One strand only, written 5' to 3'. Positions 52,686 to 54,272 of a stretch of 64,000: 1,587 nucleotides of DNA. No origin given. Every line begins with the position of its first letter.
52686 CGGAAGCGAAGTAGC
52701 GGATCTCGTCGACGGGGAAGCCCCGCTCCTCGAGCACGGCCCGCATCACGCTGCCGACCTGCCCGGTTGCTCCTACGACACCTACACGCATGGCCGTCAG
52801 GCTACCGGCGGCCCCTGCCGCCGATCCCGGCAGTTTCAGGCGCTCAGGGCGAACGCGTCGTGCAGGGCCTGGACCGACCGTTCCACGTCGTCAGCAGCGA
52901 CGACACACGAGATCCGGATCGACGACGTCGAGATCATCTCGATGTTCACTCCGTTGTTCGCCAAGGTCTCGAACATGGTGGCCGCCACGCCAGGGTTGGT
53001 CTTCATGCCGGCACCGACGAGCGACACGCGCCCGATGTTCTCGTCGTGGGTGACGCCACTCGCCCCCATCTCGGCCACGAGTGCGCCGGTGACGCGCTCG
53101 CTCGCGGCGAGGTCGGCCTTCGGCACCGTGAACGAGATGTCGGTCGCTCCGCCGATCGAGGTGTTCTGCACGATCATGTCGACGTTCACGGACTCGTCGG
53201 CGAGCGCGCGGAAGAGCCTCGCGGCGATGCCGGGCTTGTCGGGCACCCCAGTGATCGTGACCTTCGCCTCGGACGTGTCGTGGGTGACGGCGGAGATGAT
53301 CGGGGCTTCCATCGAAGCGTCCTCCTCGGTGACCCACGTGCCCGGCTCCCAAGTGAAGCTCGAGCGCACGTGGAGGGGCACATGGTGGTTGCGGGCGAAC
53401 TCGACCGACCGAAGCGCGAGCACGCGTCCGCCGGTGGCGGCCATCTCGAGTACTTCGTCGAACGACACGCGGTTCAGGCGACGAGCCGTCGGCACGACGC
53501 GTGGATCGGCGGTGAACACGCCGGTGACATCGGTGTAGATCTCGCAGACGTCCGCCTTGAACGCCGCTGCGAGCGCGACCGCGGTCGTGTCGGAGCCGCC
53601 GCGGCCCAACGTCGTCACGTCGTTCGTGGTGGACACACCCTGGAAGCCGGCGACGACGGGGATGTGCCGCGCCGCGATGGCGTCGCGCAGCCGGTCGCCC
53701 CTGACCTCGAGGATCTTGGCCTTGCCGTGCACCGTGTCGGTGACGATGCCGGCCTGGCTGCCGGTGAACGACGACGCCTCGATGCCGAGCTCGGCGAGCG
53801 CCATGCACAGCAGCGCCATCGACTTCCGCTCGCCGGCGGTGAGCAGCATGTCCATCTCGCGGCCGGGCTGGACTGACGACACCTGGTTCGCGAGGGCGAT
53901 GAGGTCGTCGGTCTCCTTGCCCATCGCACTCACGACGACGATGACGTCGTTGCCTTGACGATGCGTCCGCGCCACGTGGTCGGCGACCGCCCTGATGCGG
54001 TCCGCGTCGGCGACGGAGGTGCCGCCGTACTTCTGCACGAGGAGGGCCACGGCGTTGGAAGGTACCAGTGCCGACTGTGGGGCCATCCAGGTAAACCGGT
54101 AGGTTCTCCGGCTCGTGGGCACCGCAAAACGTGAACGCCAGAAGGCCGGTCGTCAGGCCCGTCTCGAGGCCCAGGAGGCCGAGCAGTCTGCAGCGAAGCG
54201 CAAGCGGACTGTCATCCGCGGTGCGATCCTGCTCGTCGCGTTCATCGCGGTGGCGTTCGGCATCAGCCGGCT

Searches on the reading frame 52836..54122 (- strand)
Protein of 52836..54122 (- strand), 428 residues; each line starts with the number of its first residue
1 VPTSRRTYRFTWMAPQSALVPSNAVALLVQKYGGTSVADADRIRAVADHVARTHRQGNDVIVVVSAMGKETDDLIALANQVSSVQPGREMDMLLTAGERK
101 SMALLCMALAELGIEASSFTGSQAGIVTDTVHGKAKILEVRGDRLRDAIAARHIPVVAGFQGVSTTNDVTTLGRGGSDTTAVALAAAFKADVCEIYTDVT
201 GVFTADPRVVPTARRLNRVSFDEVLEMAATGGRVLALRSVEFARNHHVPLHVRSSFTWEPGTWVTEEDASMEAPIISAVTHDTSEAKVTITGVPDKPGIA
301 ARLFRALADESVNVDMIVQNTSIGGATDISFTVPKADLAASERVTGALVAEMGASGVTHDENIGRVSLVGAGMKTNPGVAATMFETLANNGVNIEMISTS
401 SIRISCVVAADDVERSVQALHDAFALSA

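Call 9: find_related_loci(query=window:52836-54122:-, collection=genome_contigs, flank=10000)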
Query window:52836-54122:- (428 aa) in genome_contigs; peptide patterns used: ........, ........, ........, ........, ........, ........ (x = any residue, [..] = any of these).
600 stretches matched a pattern (row limit reached: there are more); 600 encode a relative of the query (tblastn E <= 1e-3); the best 80 are kept; 80 distinct loci.
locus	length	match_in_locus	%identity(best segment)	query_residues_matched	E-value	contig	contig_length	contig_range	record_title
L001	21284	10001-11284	98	1-428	0e+0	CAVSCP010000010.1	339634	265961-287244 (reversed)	MAG: uncultured Acidimicrobiales bacterium isolate MFD02159.bin.2.18 genome assembly, contig: contig_6183, whole genome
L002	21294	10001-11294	92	1-428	0e+0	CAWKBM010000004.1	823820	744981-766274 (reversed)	MAG: uncultured Acidimicrobiales bacterium isolate MFD05442.bin.2.9 genome assembly, contig: contig_30123, whole genome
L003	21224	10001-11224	74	20-427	0e+0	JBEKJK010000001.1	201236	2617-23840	MAG: Acidimicrobiales bacterium isolate SPRUCE 321 SPRUCE_321_1, whole genome shotgun sequence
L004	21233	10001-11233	74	17-427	0e+0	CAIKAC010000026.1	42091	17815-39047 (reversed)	MAG: uncultured actinobacterium isolate AlinenLipids_bin-9699 genome assembly, contig: bin-9699:26/27, whole genome shot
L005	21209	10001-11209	74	24-426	0e+0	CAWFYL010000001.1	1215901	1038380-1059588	MAG: uncultured Acidimicrobiia bacterium isolate MFD05442.bin.1.317 genome assembly, contig: contig_13875, whole genome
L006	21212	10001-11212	75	23-426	0e+0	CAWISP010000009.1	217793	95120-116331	MAG: uncultured Acidimicrobiales bacterium isolate MFD09222.bin.3.40 genome assembly, contig: contig_110263, whole genom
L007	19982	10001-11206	71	25-426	0e+0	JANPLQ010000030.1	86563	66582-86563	MAG: Ilumatobacteraceae bacterium isolate VAR_48_metabat_91 VAR_48_k141_990493, whole genome shotgun sequence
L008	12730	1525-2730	70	25-426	0e+0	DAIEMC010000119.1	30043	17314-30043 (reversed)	MAG TPA_asm: Acidimicrobiaceae bacterium isolate clean147 k141_3095961, whole genome shotgun sequence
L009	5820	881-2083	73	27-426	0e+0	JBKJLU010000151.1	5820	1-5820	MAG: Acidimicrobiales bacterium isolate ant_bin.298 k117_5368049, whole genome shotgun sequence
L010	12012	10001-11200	73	27-426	0e+0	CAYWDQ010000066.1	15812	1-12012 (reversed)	MAG TPA_asm: uncultured Acidimicrobiaceae bacterium isolate binchicken_co3_594 genome assembly, contig: NODE_12014_lengt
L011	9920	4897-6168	68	5-426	0e+0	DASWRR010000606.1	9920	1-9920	MAG TPA_asm: Ilumatobacteraceae bacterium isolate SMAG_U3527 k141_3549182, whole genome shotgun sequence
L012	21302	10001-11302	67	2-428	0e+0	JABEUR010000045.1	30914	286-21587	MAG: Acidimicrobiaceae bacterium isolate MAG 9 k99_79322, whole genome shotgun sequence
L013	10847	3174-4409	74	15-426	0e+0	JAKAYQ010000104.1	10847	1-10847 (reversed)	MAG: Actinomycetes bacterium isolate YS5.bin29 NODE_4239_length_10847_cov_2.458489, whole genome shotgun sequence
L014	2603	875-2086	75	22-426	0e+0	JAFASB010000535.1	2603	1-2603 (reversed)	MAG: Acidimicrobiia bacterium isolate CP_BM_ER_R8_7 BM_ER_R8_k147_574251, whole genome shotgun sequence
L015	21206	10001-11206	73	25-426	0e+0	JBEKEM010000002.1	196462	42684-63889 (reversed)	MAG: Acidimicrobiales bacterium isolate SPRUCE 206 SPRUCE_206_2, whole genome shotgun sequence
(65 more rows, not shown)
